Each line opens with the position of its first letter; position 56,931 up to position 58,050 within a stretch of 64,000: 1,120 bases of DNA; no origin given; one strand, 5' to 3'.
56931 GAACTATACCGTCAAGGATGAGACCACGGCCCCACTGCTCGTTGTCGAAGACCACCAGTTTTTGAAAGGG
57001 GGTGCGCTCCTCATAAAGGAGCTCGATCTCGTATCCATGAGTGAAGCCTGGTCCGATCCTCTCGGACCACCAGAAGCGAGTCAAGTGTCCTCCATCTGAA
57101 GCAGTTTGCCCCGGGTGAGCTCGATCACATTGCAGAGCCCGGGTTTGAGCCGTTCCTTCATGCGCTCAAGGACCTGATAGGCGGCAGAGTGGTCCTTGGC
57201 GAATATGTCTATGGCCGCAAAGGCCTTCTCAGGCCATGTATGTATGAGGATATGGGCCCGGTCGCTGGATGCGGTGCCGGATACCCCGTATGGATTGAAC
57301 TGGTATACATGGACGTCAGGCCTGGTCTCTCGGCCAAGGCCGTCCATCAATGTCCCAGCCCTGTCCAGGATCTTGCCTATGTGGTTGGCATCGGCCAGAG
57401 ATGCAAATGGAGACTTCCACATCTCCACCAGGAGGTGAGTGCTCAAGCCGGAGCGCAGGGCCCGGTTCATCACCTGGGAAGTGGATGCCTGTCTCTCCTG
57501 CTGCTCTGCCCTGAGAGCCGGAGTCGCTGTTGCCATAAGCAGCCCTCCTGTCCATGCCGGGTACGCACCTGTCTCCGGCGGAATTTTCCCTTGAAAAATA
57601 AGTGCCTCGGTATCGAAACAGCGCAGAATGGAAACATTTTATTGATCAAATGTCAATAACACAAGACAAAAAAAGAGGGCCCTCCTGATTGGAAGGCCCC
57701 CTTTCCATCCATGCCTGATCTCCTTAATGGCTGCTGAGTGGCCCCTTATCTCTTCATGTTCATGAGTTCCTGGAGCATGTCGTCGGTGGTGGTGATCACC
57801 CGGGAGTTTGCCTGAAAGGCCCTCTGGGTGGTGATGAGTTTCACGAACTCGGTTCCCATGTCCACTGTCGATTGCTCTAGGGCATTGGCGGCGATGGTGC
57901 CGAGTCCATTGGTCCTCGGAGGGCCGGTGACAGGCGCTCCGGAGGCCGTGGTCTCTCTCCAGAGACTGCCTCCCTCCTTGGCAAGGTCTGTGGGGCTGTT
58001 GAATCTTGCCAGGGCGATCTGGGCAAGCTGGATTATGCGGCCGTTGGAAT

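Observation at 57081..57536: Catalytically dead SAM decarboxylase homolog translationally coupled to speE (possible bacterial prozyme)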

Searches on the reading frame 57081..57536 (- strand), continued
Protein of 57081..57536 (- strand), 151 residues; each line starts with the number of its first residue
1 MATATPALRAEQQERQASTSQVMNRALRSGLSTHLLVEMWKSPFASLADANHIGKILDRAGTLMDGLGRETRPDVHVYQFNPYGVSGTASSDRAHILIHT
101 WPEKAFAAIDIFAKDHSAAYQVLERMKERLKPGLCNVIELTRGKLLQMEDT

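Call 85: list_cluster_members(proteins=[P0032, P0035, P0039, P0062, P0034, P0038, P0080, P0147, P0150, P0040])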
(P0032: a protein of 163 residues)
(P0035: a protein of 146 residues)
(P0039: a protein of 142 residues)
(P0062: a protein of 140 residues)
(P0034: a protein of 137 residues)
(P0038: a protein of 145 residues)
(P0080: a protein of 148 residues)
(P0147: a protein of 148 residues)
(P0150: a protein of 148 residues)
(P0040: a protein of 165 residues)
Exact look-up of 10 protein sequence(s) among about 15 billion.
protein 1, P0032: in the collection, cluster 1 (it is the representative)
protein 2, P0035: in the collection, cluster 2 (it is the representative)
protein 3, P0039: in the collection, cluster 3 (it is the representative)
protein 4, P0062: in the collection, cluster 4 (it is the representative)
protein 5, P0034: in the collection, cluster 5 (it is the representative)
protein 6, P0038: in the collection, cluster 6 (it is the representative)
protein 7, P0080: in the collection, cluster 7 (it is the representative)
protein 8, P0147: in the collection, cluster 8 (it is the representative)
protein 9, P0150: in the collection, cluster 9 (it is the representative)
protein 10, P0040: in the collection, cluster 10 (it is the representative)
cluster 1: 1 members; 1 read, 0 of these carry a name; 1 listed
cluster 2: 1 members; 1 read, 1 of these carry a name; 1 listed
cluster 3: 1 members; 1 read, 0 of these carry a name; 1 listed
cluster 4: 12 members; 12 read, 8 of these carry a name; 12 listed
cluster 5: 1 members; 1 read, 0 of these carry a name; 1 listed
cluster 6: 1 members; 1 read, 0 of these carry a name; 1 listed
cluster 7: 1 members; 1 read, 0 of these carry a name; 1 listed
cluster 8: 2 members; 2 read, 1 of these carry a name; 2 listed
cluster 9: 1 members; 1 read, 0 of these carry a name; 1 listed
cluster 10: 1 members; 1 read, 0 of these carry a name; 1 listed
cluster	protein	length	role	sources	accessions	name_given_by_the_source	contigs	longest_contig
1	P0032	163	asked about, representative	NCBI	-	-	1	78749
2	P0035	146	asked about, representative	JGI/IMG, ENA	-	S-adenosylmethionine decarboxylase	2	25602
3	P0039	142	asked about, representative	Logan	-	-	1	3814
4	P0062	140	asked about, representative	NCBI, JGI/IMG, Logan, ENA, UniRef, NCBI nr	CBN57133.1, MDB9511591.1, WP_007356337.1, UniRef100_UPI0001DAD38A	adenosylmethionine decarboxylase [Kamptonema animale CS-326] | S-adenosylmethionine decarboxylase | adenosylmethionine decarboxylase n=1 Tax=Kamptonema TaxID=1501433 RepID=UPI0001DAD38A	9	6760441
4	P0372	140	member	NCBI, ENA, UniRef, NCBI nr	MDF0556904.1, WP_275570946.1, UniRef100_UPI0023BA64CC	adenosylmethionine decarboxylase [Kamptonema sp. UHCC 0994] | adenosylmethionine decarboxylase n=1 Tax=Kamptonema sp. UHCC 0994 TaxID=3031329 ...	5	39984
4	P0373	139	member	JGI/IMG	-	S-adenosylmethionine decarboxylase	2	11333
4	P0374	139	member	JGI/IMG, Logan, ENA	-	S-adenosylmethionine decarboxylase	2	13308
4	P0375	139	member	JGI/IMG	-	S-adenosylmethionine decarboxylase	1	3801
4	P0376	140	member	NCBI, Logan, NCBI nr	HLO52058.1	MAG TPA: adenosylmethionine decarboxylase [Kamptonema sp.] | adenosylmethionine decarboxylase [Kamptonema sp.]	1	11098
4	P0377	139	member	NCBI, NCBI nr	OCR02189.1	S-adenosylmethionine decarboxylase proenzyme [Oscillatoriales cyanobacterium USR001]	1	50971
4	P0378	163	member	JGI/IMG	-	S-adenosylmethionine decarboxylase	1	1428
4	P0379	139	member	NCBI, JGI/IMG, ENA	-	-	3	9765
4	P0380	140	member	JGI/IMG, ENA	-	-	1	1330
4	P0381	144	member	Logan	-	-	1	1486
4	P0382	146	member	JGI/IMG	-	-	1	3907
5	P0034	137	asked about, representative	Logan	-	-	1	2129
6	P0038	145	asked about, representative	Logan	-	-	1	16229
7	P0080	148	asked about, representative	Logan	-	-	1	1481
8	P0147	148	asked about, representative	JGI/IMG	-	S-adenosylmethionine decarboxylase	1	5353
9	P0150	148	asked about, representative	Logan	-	-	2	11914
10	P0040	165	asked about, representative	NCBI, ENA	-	-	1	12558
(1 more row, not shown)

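Call 86: find_encoding_contigs(protein=P0032, flank=10000, max_places=3)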
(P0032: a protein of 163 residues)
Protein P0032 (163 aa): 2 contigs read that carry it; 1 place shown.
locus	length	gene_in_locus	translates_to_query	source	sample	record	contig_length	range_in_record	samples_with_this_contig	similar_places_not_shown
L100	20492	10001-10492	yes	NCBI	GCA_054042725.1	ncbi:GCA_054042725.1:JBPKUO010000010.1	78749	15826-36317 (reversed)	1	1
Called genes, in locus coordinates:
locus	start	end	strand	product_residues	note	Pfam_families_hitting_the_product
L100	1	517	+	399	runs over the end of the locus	PF04055:Radical_SAM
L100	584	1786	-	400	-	PF02073:Peptidase_M29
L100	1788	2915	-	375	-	PF01702:TGT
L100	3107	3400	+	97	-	PF20660:DUF6812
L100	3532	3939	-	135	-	PF02310:B12-binding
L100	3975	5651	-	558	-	PF01642:MM_CoA_mutase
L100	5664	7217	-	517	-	PF01039:Carboxyl_trans, PF03255:ACCA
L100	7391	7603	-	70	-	PF00364:Biotin_lipoyl, PF13375:RnfC_N (faint), PF25917:BSH_RND (faint), PF25919:BSH_CusB (faint), PF25973:BSH_CzcB (faint), PF25997:BSH_YhbJ, PF25984:BSH_YknX (faint)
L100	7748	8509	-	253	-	PF03746:LamB_YcsF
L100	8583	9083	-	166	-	PF00582:Usp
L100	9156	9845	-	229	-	PF01381:HTH_3 (weak), PF13560:HTH_31 (weak), PF07883:Cupin_2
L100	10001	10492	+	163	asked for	PF02675:AdoMet_dc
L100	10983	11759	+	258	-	PF01026:TatD_DNase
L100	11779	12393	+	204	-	PF02545:Maf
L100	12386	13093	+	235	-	PF01168:Ala_racemase_N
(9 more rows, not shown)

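Call 87: find_encoding_contigs(protein=P0012, flank=3000, max_places=6)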
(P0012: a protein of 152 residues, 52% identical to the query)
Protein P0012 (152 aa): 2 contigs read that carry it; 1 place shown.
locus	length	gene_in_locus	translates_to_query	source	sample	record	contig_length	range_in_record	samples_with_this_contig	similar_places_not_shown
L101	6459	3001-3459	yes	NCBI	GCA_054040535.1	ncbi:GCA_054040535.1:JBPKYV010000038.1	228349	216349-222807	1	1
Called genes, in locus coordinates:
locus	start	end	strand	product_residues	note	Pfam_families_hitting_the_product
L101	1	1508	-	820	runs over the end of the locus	PF12730:ABC2_membrane_4 (weak), PF23357:DUF7088, PF09822:ABC_transp_aux, PF14258:DUF4350 (faint)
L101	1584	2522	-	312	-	PF00005:ABC_tran, PF13304:AAA_21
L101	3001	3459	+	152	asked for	PF02675:AdoMet_dc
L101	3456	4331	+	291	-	PF17284:Spermine_synt_N, PF01564:Spermine_synth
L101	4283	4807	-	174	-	PF13994:PgaD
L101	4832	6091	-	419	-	PF13506:Glyco_transf_21, PF00535:Glycos_transf_2, PF03142:Chitin_synth_2 (faint), PF10111:Glyco_tranf_2_2, PF13641:Glyco_tranf_2_3, PF13632:Glyco_trans_2_3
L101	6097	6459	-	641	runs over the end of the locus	PF01522:Polysacc_deac_1, PF14883:GHL13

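Call 88: find_encoding_contigs(protein=P0005, flank=3000, max_places=6)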
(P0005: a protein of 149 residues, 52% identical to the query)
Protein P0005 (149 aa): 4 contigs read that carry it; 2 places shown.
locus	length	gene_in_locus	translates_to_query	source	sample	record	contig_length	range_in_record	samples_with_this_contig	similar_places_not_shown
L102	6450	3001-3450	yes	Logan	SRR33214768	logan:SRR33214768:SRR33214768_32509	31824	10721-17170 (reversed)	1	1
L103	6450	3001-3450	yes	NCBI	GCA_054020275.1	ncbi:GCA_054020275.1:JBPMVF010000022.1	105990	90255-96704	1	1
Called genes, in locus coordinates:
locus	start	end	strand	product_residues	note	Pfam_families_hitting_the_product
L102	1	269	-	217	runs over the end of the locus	PF01048:PNP_UDP_1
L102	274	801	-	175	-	-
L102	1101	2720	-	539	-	PF00989:PAS, PF08448:PAS_4, PF13426:PAS_9, PF08447:PAS_3 (weak), PF00512:HisKA, PF02518:HATPase_c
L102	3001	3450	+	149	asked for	PF02675:AdoMet_dc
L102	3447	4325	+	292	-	PF17284:Spermine_synt_N, PF01564:Spermine_synth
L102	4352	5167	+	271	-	PF01887:SAM_HAT_N, PF20257:SAM_HAT_C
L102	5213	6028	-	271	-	PF07589:PEP_exosort_dom (weak)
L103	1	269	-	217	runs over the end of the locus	PF01048:PNP_UDP_1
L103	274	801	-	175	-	-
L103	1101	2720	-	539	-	PF00989:PAS, PF08448:PAS_4, PF13426:PAS_9, PF08447:PAS_3 (weak), PF00512:HisKA, PF02518:HATPase_c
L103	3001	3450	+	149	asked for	PF02675:AdoMet_dc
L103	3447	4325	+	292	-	PF17284:Spermine_synt_N, PF01564:Spermine_synth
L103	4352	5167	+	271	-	PF01887:SAM_HAT_N, PF20257:SAM_HAT_C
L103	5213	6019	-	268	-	PF07589:PEP_exosort_dom (weak)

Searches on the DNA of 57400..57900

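Call 35: search_rna_families(source=window, start=57400, end=57900, threshold=evalue, max_evalue=1)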
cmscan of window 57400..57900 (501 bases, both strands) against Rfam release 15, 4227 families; matches with E-value up to 1: 3.
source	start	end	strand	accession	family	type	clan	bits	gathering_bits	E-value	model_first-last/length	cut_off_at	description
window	57666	57702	-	RF00489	ctRNA_p42d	Gene; antisense;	-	18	50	0.39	1-46/46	no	ctRNA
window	57662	57712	-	RF03469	mir-1179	Gene; miRNA;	-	17.8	80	0.84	1-82/82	no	mir-1179 microRNA precursor family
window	57658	57711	+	RF01952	SOX2OT_exon2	Gene; lncRNA;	-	16.6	45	0.21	1-69/69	no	SOX2 overlapping transcript exon 2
